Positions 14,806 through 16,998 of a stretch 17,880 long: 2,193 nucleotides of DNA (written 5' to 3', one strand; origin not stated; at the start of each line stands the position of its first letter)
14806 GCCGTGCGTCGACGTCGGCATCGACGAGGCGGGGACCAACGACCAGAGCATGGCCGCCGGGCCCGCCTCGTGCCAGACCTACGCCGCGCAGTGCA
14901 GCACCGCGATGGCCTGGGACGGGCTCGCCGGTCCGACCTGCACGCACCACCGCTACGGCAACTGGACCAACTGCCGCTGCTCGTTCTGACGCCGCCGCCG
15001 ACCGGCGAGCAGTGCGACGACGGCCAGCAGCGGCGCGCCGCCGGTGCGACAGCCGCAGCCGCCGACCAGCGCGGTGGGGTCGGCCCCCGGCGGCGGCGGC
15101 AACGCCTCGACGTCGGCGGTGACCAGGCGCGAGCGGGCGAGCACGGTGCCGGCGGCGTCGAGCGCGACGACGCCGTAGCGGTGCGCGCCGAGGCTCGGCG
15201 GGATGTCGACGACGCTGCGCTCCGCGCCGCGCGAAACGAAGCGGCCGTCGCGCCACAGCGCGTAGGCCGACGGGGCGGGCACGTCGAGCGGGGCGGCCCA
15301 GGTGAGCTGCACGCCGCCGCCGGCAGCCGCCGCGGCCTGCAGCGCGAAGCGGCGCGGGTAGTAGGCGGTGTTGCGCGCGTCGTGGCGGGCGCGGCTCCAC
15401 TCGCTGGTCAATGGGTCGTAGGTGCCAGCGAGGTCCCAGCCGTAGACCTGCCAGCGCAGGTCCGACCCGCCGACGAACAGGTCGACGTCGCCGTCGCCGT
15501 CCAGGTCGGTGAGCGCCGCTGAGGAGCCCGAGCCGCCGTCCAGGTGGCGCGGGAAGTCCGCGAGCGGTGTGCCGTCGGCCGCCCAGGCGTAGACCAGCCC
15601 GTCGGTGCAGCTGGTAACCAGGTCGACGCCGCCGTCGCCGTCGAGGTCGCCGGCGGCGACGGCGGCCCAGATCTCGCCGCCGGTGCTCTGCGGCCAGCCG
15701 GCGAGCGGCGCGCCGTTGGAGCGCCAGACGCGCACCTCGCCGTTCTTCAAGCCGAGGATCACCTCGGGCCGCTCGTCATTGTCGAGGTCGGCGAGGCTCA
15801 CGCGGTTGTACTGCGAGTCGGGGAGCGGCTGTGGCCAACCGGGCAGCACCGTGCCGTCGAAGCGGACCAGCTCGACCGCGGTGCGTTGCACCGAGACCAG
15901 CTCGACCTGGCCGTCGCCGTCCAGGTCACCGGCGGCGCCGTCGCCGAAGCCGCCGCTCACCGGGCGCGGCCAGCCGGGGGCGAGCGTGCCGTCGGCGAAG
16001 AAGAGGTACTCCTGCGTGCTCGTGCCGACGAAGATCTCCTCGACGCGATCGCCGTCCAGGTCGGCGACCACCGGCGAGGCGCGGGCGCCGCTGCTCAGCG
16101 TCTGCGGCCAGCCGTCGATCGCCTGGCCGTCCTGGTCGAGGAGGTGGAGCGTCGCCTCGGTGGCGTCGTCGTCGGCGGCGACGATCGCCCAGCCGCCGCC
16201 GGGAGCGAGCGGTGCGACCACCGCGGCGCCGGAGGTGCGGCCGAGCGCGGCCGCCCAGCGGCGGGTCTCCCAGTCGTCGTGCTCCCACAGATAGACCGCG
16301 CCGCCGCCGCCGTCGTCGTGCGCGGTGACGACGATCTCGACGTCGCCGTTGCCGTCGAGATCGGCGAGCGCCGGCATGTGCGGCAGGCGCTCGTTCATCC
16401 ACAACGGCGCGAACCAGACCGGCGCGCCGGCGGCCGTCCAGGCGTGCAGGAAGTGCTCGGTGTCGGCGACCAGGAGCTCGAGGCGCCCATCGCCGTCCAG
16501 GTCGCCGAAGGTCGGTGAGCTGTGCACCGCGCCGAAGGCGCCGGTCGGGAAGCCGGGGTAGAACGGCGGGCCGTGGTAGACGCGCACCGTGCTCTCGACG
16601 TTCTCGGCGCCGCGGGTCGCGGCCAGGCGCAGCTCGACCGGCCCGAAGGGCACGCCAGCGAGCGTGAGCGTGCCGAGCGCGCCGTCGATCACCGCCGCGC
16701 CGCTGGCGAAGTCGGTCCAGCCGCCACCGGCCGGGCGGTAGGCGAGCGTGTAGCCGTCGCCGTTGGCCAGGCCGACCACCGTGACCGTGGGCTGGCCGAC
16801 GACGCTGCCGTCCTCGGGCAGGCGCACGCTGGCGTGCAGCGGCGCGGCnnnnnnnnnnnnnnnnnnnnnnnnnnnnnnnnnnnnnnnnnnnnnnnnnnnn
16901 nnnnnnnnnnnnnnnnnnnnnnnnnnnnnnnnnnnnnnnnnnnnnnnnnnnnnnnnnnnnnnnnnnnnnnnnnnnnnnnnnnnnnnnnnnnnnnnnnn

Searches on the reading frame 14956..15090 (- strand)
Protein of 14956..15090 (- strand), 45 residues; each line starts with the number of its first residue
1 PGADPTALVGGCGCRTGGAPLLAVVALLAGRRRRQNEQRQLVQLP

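Call 35: search_protein_families(library=ncbifam, proteins=[window:14956-15090:-], max_evalue=1)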
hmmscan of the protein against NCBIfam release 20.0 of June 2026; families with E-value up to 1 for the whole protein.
seq(45 aa): 5 families
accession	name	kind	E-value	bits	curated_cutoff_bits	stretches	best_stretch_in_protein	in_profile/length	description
TIGR03901.2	MYXO-CTERM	domain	0.0047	17.3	20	1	10-34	2-33/34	MYXO-CTERM sorting domain-containing protein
NF041938.1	RSIGE_not_HEIGH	exception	0.046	13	375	1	9-37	296-323/325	MYXO-CTERM-anchored inactivated metalloprotease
TIGR03382.1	GC_trans_RRR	domain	0.28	11.9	15.85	1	11-34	1-27/27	MYXO-CTERM sorting domain-containing protein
NF045522.1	MXAN_2561_fam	equivalog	0.52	9.7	150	1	9-34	276-302/304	MXAN_2561 family MXYO-CTERM-anchored protein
TIGR04564.1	Synergist_CTERM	domain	0.97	9.6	22.5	0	10-34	1-27/27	Synerg-CTERM sorting domain-containing protein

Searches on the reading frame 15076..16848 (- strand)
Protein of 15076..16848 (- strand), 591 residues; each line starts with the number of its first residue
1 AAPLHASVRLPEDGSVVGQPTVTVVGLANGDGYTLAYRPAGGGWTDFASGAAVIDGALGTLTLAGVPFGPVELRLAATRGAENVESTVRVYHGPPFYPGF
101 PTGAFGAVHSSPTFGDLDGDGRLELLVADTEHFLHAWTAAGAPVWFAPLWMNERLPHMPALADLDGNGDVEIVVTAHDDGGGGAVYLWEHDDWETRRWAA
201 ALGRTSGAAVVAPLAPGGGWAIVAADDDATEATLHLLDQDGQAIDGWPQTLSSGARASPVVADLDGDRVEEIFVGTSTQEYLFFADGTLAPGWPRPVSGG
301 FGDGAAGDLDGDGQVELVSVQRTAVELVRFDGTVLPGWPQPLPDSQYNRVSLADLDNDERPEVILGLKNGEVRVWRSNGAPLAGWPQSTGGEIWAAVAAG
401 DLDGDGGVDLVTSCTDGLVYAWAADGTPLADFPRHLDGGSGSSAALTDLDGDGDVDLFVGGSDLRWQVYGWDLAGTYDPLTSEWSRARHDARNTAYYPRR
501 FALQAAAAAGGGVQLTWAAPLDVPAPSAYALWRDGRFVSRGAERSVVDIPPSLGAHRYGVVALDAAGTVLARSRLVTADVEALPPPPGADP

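Call 66: predict_structure(alignment_id=A2)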
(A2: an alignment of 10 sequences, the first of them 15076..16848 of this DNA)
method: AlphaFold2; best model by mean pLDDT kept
length: 591 residues; sequences in the alignment: 10
mean_pLDDT: 86.9   pTM: 0.87
mean pLDDT of the five models: 86.9, 86.8, 86.5, 86.4, 86.0
residues with pLDDT >= 90: 272; 70-90: 280; 50-70: 26; < 50: 13
segments of 3 or more residues with pLDDT < 50: 484-494
pLDDT, mean of each block of 10 residues (from residue 1): 89 87 94 96 94 87 91 96 95 91 89 87 90 93 91 85 83 85 85 63 86 77 87 90 92 86 85 91 94 88 84 90 92 95 78 88 91 95 95 87 87 92 95 88 88 90 84 84 44 60 88 87 81 91 92 91 83 90 72 50
secondary structure, 60 per line:
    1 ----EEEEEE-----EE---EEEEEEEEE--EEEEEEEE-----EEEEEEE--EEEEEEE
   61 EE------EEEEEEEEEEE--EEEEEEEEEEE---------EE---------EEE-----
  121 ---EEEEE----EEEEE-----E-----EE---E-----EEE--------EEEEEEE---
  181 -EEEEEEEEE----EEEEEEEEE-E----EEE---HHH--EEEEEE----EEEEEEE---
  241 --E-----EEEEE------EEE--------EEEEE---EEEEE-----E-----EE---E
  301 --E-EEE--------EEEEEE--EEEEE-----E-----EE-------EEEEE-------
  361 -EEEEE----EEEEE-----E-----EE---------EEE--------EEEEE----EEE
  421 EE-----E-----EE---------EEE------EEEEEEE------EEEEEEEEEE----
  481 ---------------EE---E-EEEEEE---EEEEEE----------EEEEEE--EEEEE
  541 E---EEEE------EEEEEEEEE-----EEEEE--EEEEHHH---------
elements in order: E5-10 E21-29 E32-39 E45-51 E54-62 E69-79 E82-92 E113-115 E124-128 E133-137 E160-162 E171-177 E182-190 E195-203 E210-212 E221-226 E231-237 E249-253 E260-262 E271-275 E279-283 E305-307 E316-321 E324-328 E349-353 E362-366 E371-375 E398-400 E409-413 E418-422 E445-447 E454-460 E467-476 E503-508 E512-517 E528-533 E536-541 E545-548 E555-563 E569-573 E576-579

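Call 70: fold_search(model_id=the predicted structure, library=pdb)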
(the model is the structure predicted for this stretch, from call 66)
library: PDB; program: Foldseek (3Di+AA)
matches with E <= 10: 1597; with E <= 0.001: 409
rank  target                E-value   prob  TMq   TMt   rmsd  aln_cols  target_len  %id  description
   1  6tjg                  4.3e-13  1.00  0.50  0.89   2.9       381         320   17  Crystal structure of the computationally designed Cake8 protein (released 2020-05-06)
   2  6vbu_2                1.6e-12  1.00  0.40  0.36  22.0       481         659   15  Structure of the bovine BBSome complex (released 2020-01-29)
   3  6voa_B                1.4e-11  1.00  0.40  0.38  22.7       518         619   13  Cryo-EM structure of the BBSome-ARL6 complex (released 2020-06-24)
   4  7ax2                  4.5e-11  1.00  0.43  0.77   5.9       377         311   14  Crystal structure of the computationally designed Scone-E protein co-crystallized with STA, form b (released 2021-01-13)
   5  6mlt                  6.5e-11  1.00  0.47  0.46  11.3       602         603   14  Crystal structure of the V. cholerae biofilm matrix protein Bap1 (released 2019-08-28)
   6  7awy                  3.4e-10  1.00  0.42  0.76   5.1       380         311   17  Crystal structure of the computationally designed Scone-R protein (released 2021-01-13)
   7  9van_B                4.1e-10  1.00  0.43  0.62   5.0       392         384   14  Cryo-EM structure of human full length KICSTOR complex (state 2) (released 2025-11-12)
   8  9o5a_G                6.0e-10  1.00  0.41  0.58   5.6       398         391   14  The KICSTOR-GATOR1 complex (released 2026-02-18)
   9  9v80_B                6.3e-10  1.00  0.41  0.60   6.4       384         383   14  Cryo-EM structure of KICSTOR CCC complex (state 4) (released 2025-11-12)
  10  6vbu_7                1.1e-09  1.00  0.38  0.33  23.9       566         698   10  Structure of the bovine BBSome complex (released 2020-01-29)
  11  6vbu_9                1.7e-09  1.00  0.41  0.33  29.6       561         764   10  Structure of the bovine BBSome complex (released 2020-01-29)
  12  6voa_C                1.9e-09  1.00  0.39  0.35  23.3       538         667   12  Cryo-EM structure of the BBSome-ARL6 complex (released 2020-06-24)
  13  6vnw_C                2.0e-09  1.00  0.39  0.35  23.1       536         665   12  Cryo-EM structure of apo-BBSome (released 2020-07-01)
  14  7ax0                  2.9e-09  1.00  0.45  0.80   4.9       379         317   15  Crystal structure of the computationally designed Scone-E protein co-crystallized with STA form a (released 2021-06-30)
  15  9v6e_B                3.2e-09  1.00  0.41  0.60   5.5       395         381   15  Cryo-EM structure of human full length KICSTOR complex (state 1) (released 2025-11-12)
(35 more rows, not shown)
